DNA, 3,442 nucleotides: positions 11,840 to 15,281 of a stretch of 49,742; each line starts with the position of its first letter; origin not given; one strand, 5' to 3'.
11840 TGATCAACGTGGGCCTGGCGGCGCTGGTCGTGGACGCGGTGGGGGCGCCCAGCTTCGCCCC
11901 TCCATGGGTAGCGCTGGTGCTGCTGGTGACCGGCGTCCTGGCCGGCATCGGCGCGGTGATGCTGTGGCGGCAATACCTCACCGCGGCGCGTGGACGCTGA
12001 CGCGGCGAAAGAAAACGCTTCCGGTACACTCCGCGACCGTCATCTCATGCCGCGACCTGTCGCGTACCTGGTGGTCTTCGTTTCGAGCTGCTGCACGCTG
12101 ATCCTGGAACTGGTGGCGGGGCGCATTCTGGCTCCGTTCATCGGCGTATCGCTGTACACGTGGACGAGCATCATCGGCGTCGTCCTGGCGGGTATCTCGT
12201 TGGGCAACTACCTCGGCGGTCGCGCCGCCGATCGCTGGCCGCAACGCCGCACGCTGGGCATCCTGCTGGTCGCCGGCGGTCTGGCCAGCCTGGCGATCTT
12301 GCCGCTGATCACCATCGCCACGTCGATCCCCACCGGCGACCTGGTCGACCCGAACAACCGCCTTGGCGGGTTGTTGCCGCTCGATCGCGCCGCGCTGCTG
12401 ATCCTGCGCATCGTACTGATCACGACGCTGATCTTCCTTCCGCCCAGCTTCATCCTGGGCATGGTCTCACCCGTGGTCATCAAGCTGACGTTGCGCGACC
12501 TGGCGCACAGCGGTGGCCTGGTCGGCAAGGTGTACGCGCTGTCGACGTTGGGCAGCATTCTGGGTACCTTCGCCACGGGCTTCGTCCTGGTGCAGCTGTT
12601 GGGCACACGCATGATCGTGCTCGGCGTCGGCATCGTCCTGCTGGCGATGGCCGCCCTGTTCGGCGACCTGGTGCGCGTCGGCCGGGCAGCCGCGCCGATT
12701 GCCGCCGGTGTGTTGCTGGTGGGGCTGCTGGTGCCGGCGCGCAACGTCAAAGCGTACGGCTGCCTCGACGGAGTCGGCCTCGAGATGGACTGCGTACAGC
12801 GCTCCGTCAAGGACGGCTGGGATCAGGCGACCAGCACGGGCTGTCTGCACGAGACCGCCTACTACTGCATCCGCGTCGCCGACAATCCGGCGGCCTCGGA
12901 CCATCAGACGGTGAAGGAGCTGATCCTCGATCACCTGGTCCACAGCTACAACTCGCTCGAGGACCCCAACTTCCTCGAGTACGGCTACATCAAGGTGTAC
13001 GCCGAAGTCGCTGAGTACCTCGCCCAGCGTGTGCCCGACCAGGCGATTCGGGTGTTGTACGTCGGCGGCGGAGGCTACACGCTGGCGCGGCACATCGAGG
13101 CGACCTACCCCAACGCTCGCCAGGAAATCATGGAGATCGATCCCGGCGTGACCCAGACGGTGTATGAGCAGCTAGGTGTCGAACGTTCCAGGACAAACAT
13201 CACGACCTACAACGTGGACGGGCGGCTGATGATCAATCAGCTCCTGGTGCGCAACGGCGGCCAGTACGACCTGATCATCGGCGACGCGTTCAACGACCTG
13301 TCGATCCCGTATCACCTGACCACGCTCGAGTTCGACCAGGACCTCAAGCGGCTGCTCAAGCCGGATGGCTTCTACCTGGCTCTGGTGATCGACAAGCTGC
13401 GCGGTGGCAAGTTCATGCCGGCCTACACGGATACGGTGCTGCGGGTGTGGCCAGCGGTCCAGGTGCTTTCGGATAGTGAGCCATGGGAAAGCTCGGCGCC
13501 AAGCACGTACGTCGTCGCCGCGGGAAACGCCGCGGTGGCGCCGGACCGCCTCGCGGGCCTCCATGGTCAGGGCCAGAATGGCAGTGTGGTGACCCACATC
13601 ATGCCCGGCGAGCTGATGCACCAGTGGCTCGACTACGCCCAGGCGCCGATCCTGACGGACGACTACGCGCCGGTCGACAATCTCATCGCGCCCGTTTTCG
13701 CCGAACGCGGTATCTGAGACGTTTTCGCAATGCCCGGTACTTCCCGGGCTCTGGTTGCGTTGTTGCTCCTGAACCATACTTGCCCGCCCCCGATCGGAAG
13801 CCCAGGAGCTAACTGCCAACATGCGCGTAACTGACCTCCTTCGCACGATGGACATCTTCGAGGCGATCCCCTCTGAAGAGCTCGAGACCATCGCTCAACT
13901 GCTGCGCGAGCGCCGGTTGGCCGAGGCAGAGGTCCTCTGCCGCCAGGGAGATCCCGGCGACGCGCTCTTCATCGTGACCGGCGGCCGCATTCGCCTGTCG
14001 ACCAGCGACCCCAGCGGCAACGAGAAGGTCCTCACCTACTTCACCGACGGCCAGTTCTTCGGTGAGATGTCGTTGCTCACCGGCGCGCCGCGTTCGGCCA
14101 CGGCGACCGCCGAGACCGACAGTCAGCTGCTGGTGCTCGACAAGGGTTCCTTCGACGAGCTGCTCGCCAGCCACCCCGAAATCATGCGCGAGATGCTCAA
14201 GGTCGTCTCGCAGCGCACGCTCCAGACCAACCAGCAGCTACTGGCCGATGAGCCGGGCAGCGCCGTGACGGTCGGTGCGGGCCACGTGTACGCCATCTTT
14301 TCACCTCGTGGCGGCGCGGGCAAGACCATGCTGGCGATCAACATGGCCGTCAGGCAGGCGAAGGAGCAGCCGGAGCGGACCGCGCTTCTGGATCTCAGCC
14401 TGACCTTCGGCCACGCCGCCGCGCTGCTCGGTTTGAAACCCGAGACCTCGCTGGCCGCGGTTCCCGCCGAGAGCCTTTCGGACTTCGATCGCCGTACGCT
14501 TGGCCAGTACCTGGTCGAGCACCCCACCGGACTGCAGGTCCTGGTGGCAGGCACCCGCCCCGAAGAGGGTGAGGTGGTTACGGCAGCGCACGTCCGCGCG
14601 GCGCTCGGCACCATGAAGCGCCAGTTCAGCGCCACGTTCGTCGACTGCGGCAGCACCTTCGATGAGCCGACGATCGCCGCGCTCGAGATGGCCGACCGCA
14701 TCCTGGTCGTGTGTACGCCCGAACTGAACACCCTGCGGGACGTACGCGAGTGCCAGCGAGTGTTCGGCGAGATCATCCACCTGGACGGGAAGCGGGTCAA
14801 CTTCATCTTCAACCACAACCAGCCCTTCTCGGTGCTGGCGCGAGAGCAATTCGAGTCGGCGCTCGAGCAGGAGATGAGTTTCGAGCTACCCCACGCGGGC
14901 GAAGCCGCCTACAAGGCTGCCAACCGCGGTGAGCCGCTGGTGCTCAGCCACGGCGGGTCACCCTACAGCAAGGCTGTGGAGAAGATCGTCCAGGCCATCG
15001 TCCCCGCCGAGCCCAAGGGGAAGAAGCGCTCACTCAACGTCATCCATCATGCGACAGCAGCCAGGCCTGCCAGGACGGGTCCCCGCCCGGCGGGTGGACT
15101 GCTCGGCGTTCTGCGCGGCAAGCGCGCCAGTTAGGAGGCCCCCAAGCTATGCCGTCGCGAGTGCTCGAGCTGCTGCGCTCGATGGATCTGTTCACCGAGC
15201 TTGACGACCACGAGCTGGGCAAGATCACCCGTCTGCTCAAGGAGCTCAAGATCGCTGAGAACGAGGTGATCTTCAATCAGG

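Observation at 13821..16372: Tandem cNMP-binding/ParA-like ATPase paralogues, the second with a Walker A Lys-to-Gln change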

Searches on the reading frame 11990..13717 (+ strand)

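Call 10: search_protein_families(library=pfam, proteins=[window:11990-13717:+], max_evalue=0.001)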
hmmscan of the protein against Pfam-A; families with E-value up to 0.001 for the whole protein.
window:11990-13717:+ (575 aa): 1 family
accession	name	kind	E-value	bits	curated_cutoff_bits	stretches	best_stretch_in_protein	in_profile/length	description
PF01564.23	Spermine_synth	-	0.00091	19.3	22.9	0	352-463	19-129/186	Spermine/spermidine synthase domain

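Call 80: search_protein_families(library=ncbifam, proteins=[window:11990-13717:+], max_evalue=0.01)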
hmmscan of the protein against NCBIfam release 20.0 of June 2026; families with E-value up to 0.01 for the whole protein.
window:11990-13717:+ (575 aa): 5 families
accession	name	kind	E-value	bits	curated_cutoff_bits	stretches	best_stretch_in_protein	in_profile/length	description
NF037959.1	MFS_SpdSyn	subfamily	7.5e-109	364.6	40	2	276-565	204-480/480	fused MFS/spermidine synthase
NF003380.0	PRK04457.1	equivalog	1.7e-10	40.4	304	1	303-462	25-176/265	polyamine aminopropyltransferase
NF002956.0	PRK03612.1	equivalog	1.9e-08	33.2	472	1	19-230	16-201/522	polyamine aminopropyltransferase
NF002010.0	PRK00811.1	equivalog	2.9e-05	23.4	260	1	336-516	63-243/287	polyamine aminopropyltransferase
TIGR00417.1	speE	equivalog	0.0061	15.8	249.55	1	336-506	57-226/271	spermidine synthase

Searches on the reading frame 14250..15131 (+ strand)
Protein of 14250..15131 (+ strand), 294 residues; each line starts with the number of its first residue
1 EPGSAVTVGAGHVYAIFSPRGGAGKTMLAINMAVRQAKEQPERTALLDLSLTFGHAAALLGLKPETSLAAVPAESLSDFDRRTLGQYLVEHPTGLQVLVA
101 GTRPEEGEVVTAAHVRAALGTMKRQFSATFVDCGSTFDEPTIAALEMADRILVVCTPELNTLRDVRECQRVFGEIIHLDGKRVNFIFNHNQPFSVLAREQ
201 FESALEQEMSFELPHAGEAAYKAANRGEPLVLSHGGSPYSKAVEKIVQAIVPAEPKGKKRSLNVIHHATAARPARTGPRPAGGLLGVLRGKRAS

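Call 23: search_solved_structures(query=window:14250-15131:+, max_evalue=0.01, show_alignments=3)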
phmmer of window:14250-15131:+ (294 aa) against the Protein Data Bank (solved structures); distinct sequences matched with E-value up to 0.01: 14.
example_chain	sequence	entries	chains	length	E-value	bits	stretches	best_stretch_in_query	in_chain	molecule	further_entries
1hyq_A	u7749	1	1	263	2.4e-09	40.2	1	15-252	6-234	CELL DIVISION INHIBITOR (MIND-1)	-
3ea0_A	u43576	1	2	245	3.8e-09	39.5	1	10-232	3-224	ATPase, ParA family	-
8ray_B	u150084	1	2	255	2.5e-07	33.6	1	9-163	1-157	ParA family protein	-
4v02_A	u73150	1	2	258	8.1e-07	31.9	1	13-246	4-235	SITE-DETERMINING PROTEIN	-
4v03_A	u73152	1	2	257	1.1e-06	31.5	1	13-246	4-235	SITE-DETERMINING PROTEIN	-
6riq_C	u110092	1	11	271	1.9e-05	27.4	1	15-252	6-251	Site-determining protein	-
5j1j_A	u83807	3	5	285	2.9e-05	26.8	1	12-165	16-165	Site-determining protein | Transcriptional antiactivator FleN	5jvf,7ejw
8pb9_A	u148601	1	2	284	2.9e-05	26.8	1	12-165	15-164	Antiactivator FleN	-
8p53_A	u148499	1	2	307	3.7e-05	26.5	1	12-165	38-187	Antiactivator FleN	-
4rz3_A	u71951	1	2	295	5.7e-05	25.9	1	14-169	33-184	Site-determining protein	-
4rz2_A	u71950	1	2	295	7.8e-05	25.4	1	14-169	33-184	Site-determining protein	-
1g3q_A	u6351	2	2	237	0.00021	24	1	11-168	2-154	CELL DIVISION INHIBITOR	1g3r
6z0p_A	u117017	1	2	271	0.0033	20.1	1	12-136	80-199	BceF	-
7dut_A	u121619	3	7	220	0.0051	19.5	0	15-166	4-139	SOJ protein (Soj)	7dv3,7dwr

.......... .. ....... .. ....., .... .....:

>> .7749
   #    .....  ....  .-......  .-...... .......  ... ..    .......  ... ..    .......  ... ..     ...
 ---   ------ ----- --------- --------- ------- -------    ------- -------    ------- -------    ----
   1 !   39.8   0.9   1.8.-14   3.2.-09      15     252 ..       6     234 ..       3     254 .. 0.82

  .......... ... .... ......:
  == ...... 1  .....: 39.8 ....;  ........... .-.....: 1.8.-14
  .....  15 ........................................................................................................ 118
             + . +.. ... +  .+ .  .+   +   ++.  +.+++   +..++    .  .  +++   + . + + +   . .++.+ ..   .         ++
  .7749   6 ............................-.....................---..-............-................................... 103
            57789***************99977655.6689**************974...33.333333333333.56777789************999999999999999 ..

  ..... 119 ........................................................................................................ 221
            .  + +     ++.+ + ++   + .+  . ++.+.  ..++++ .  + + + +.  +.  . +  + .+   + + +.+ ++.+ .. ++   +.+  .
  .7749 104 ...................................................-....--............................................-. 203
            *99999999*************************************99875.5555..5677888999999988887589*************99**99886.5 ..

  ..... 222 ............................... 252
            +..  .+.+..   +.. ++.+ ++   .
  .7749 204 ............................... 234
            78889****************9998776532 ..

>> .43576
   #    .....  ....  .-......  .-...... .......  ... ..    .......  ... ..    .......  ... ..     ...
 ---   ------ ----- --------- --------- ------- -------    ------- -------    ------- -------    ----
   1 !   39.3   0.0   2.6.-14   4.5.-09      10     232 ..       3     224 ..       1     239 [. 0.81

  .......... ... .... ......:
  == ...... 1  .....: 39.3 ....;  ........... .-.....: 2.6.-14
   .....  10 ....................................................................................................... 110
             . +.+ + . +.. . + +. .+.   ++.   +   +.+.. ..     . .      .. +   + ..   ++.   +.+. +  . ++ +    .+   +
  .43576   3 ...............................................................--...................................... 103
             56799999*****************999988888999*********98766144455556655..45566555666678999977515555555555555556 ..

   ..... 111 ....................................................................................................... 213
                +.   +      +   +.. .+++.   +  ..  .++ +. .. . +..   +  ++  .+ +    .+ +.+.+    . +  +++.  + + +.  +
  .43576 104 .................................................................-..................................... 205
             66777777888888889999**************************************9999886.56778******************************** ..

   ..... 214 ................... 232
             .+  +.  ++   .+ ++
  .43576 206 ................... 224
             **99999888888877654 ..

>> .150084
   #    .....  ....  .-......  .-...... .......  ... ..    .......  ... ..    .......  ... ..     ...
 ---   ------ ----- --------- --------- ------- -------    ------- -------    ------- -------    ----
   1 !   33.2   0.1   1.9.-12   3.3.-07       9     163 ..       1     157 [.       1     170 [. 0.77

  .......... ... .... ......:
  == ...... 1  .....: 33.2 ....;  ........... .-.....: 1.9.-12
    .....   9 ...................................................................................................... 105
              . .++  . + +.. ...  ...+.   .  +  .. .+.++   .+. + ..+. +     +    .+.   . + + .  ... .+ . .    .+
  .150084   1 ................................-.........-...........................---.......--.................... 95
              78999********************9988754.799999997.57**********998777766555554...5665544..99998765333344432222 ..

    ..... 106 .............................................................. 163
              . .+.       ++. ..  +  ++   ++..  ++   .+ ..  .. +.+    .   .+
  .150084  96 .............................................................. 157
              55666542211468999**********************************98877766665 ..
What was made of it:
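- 3ea0 itself lacks the Walker Lys (call 23).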

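Call 72: search_dna_similar(query=window:14271-15020:+, collection=plasmids, mode=protein, max_evalue=0.00001, max_rows=30)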
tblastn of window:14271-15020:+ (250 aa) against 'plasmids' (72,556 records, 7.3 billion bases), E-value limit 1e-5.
Records with a match: 153; places in all: 153; records where one place covers at least 80% of the query: 144.
Best place of each record, by identity: <60% 153.
By first word of the organism name: Ralstonia 121; Sphingobium 7; Azospirillum 6; Rhodococcus 4; Brevibacillus 3; Gordonia 2; Rhodobacter 1; Arthrobacter 1; Pseudarthrobacter 1; Virgibacillus 1; and 6 more.
By predicted mobility (MOB-suite, as given by PLSDB): mobilizable 106; non-mobilizable 46; conjugative 1.
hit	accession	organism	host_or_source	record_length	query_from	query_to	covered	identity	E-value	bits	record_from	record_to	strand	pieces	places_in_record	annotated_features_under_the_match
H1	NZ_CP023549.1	Rhodobacter sp. CZR27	cell culture,paddy soil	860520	4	243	96%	30.0%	4e-14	79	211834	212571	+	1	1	AAA family ATPase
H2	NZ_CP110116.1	Arthrobacter sp. YA7-1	Solanum lycopersicum,Tomato (Solanum ...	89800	2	245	98%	29.4%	3e-22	102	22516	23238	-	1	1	AAA family ATPase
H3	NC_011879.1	Pseudarthrobacter chlorophenolicus A6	-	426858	4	245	97%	26.4%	8e-18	89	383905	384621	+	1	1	AAA family ATPase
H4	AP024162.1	Ralstonia solanacearum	Curcuma aromatica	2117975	3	248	98%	25.9%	4e-6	55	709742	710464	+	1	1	hypothetical protein (x2)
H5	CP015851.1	Ralstonia solanacearum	Rhizoma kaempferiae,cell culture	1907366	4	248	98%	26.0%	3e-8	61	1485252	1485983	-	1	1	Type II/IV secretion system ATPase TadZ/CpaE, associated with Flp ...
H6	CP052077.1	Ralstonia solanacearum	tomato,cell culture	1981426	4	248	98%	26.0%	3e-8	61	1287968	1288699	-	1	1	none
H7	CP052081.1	Ralstonia solanacearum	tomato,cell culture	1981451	4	248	98%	26.0%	3e-8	61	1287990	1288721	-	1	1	none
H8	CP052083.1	Ralstonia solanacearum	tomato,cell culture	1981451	4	248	98%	26.0%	3e-8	61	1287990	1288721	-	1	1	pilus assembly protein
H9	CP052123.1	Ralstonia solanacearum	tomato,cell culture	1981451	4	248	98%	26.0%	3e-8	61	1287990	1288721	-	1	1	pilus assembly protein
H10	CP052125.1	Ralstonia solanacearum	tomato,cell culture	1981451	4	248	98%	26.0%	3e-8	61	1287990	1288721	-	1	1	pilus assembly protein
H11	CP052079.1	Ralstonia solanacearum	tomato,cell culture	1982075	4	248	98%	26.0%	3e-8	61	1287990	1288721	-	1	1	none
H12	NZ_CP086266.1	Ralstonia sp. RS647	sunflower,cell culture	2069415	4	248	98%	26.0%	3e-8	61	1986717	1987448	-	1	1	none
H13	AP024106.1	Ralstonia solanacearum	-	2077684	4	248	98%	26.0%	3e-8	61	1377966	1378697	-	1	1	fimbrial protein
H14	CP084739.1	Ralstonia solanacearum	sunflower,cell culture,stem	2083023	4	248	98%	26.0%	3e-8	61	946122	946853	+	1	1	CpaE family protein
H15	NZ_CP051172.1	Ralstonia pseudosolanacearum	Whole organism,potato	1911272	4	248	98%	26.0%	3e-8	61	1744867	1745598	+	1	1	none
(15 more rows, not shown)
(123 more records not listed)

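Call 73: get_annotated_region(hit=H2, flank=7000)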
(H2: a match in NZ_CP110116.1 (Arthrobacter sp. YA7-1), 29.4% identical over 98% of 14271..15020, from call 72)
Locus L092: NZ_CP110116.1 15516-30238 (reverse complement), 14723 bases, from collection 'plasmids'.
description: Arthrobacter sp. YA7-1 plasmid pYA7-1b, complete sequence
organism: Arthrobacter sp. YA7-1 (NCBI taxid 2987701)
taxonomy: Bacteria; Actinomycetota; Actinomycetes; Micrococcales; Micrococcaceae; Arthrobacter; Arthrobacter sp. YA7-1
host: -; source: Solanum lycopersicum,Tomato (Solanum lycopersicum) cultivar KnowYou301 rhizosphere; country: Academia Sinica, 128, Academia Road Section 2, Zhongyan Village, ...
typing (MOB-suite, as given by PLSDB): conjugative; relaxase MOBP; mating-pair formation MPF_T
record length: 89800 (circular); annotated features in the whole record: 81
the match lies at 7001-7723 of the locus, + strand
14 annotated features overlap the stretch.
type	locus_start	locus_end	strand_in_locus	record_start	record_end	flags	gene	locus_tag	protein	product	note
CDS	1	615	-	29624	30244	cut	-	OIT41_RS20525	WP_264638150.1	signal peptidase I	-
CDS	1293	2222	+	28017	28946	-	-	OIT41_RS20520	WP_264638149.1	ATP-binding cassette domain-containing protein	-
CDS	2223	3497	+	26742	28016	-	-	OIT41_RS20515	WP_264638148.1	ABC transporter permease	-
CDS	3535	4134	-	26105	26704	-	-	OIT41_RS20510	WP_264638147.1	hypothetical protein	-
CDS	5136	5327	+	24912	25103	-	-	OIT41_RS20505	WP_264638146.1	Flp family type IVb pilin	-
CDS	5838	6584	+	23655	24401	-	cpaB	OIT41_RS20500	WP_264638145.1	Flp pilus assembly protein CpaB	-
CDS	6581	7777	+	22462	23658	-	-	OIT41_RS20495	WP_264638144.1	AAA family ATPase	-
CDS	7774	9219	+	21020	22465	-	-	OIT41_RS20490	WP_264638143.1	CpaF family protein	-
CDS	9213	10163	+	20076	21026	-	-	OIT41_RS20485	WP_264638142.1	type II secretion system F family protein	-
CDS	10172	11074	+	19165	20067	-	-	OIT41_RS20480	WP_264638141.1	type II secretion system F family protein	-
CDS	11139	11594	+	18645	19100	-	-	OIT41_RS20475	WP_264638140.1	TadE family protein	-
CDS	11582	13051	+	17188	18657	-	-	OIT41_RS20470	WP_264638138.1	pilus assembly protein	-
CDS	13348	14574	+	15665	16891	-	-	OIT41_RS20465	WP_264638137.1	bifunctional glycosyltransferase family 2/GtrA family protein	-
CDS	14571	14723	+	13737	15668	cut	-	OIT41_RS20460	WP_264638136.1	glycosyltransferase family 39 protein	-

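Call 74: get_annotated_region(hit=H1, flank=7000)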
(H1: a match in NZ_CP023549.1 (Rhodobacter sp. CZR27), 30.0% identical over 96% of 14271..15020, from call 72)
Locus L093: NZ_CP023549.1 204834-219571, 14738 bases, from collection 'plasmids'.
description: Rhodobacter sp. CZR27 plasmid unnamed1, complete sequence
organism: Rhodobacter sp. CZR27 (NCBI taxid 2033869)
taxonomy: Bacteria; Pseudomonadota; Alphaproteobacteria; Rhodobacterales; Paracoccaceae; Rhodobacter; Rhodobacter sp. CZR27
host: -; source: cell culture,paddy soil; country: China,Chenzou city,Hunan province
typing (MOB-suite, as given by PLSDB): non-mobilizable
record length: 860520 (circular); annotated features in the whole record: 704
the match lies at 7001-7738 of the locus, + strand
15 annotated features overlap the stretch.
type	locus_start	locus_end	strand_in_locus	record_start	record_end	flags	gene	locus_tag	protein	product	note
CDS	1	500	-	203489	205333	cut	-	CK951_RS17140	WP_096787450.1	sigma-54-dependent Fis family transcriptional regulator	-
CDS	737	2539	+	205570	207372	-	-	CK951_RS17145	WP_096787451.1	NAD(P)/FAD-dependent oxidoreductase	-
CDS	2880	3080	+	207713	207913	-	-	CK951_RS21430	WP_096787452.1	hypothetical protein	-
CDS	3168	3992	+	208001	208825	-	cpaB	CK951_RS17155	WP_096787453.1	Flp pilus assembly protein CpaB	-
CDS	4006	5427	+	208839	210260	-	-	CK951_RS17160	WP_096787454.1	Tad domain-containing protein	-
CDS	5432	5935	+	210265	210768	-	-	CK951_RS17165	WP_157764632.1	TadE family protein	-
CDS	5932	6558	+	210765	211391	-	-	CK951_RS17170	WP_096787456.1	TadE/TadG family type IV pilus assembly protein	-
CDS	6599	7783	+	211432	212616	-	-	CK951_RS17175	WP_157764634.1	AAA family ATPase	-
CDS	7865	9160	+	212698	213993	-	-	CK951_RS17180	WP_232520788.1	CpaF family protein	-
CDS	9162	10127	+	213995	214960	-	-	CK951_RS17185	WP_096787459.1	type II secretion system F family protein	-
CDS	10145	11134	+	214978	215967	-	-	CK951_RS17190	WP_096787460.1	type II secretion system F family protein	-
CDS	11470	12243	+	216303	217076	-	-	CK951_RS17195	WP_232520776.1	helix-turn-helix transcriptional regulator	GO:0006355 - regulation of DNA-templated transcription [Evidence IEA]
CDS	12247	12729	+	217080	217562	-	-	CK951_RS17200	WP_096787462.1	prepilin peptidase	-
CDS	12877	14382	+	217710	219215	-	-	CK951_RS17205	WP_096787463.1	lipopolysaccharide biosynthesis protein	-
CDS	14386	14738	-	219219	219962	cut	-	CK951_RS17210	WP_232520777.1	rhomboid family intramembrane serine protease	-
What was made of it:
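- On TadZ/CpaE: The annotated plasmid tblastn hits listed are TadZ/CpaE-type, and the two examined sit in tad loci (calls 72-74).
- The two 'AAA family ATPase' hits examined lie exactly between cpaB and cpaF (calls 73, 74).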

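Call 80: search_protein_families(library=ncbifam, proteins=[L092:6581-7777:+, L093:6599-7783:+], max_evalue=0.01)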
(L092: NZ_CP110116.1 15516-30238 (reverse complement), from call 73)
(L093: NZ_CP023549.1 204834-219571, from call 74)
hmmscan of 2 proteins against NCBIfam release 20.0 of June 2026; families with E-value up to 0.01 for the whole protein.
L092:6581-7777:+ (398 aa): 19 families
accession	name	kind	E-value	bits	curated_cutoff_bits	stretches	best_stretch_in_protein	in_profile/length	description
TIGR01969.1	minD_arch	subfamily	9.6e-22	77.4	201.75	1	144-381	1-232/251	cell division ATPase MinD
TIGR01968.1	minD_bact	equivalog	5.6e-20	71.8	212.9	1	144-380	2-237/261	septum site-determining protein MinD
NF008079.0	PRK10818.1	equivalog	1e-11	44.7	508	1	144-380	3-247/270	septum site-determining protein MinD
NF041546.1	ParA_partition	equivalog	2.4e-11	43.6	180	1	145-184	1-39/203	ParA family partition ATPase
NF041136.1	MrpORP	equivalog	3.9e-10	39.5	450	1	145-279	7-137/365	iron-sulfur cluster carrier protein MrpORP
NF047398.1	AAA_KGGVGR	domain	7e-07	29.8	90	1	144-295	3-181/190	KGGVGR-motif variant AAA ATPase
TIGR01007.1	eps_fam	subfamily_domain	1.6e-06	27.8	108.05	1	131-266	5-137/204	polysaccharide biosynthesis tyrosine autokinase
TIGR03815.1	CpaE_hom_Actino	equivalog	3.1e-06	26.6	154.45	1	132-358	100-320/340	septum site-determining protein Ssd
TIGR03453.1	partition_RepA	equivalog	4.6e-06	25.7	348.45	1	113-184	79-144/387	plasmid partitioning protein RepA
TIGR03029.1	EpsG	equivalog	4.9e-06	25.9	313.8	1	144-267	104-223/274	chain length determinant protein tyrosine kinase EpsG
TIGR03371.1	cellulose_yhjQ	equivalog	8.1e-06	25.5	157.85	1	145-301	3-159/246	cellulose biosynthesis protein BcsQ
NF041283.1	PrgP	equivalog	1.2e-05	24.8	400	1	143-283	2-149/297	ParA superfamily DNA segregation protein PrgP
TIGR03018.1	pepcterm_TyrKin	hypoth_equivalog_domain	1.2e-05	24.7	230.65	1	140-270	32-162/207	XrtA-associated tyrosine autokinase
NF008669.0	PRK11670.1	equivalog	0.00011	21.2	348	1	141-198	105-161/369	iron-sulfur cluster carrier protein ApbC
NF010443.0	PRK13869.1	subfamily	0.00019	20.3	446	0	108-186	89-163/405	plasmid-partitioning protein RepA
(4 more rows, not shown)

L093:6599-7783:+ (394 aa): 11 families
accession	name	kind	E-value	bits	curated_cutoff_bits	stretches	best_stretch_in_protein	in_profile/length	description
TIGR03815.1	CpaE_hom_Actino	equivalog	3.3e-16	59.3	154.45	1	61-376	45-336/340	septum site-determining protein Ssd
TIGR01969.1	minD_arch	subfamily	4.6e-14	52.2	201.75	1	136-382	1-232/251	cell division ATPase MinD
TIGR01968.1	minD_bact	equivalog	6.1e-12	45.4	212.9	1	136-318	2-173/261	septum site-determining protein MinD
NF041546.1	ParA_partition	equivalog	3.6e-09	36.5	180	1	138-184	2-40/203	ParA family partition ATPase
TIGR03371.1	cellulose_yhjQ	equivalog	8.4e-07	28.7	157.85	1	137-378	3-239/246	cellulose biosynthesis protein BcsQ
TIGR03018.1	pepcterm_TyrKin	hypoth_equivalog_domain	5.4e-05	22.6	230.65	1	128-296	28-190/207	XrtA-associated tyrosine autokinase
NF041136.1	MrpORP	equivalog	9.2e-05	21.9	450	1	135-375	5-243/365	iron-sulfur cluster carrier protein MrpORP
NF008079.0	PRK10818.1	equivalog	0.00032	20.1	508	1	134-302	1-160/270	septum site-determining protein MinD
NF008669.0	PRK11670.1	equivalog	0.00095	18.1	348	1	116-183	87-147/369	iron-sulfur cluster carrier protein ApbC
NF047398.1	AAA_KGGVGR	domain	0.0033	17.8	90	1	138-183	5-42/190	KGGVGR-motif variant AAA ATPase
TIGR01007.1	eps_fam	subfamily_domain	0.0063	16.1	108.05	0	137-284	19-157/204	polysaccharide biosynthesis tyrosine autokinase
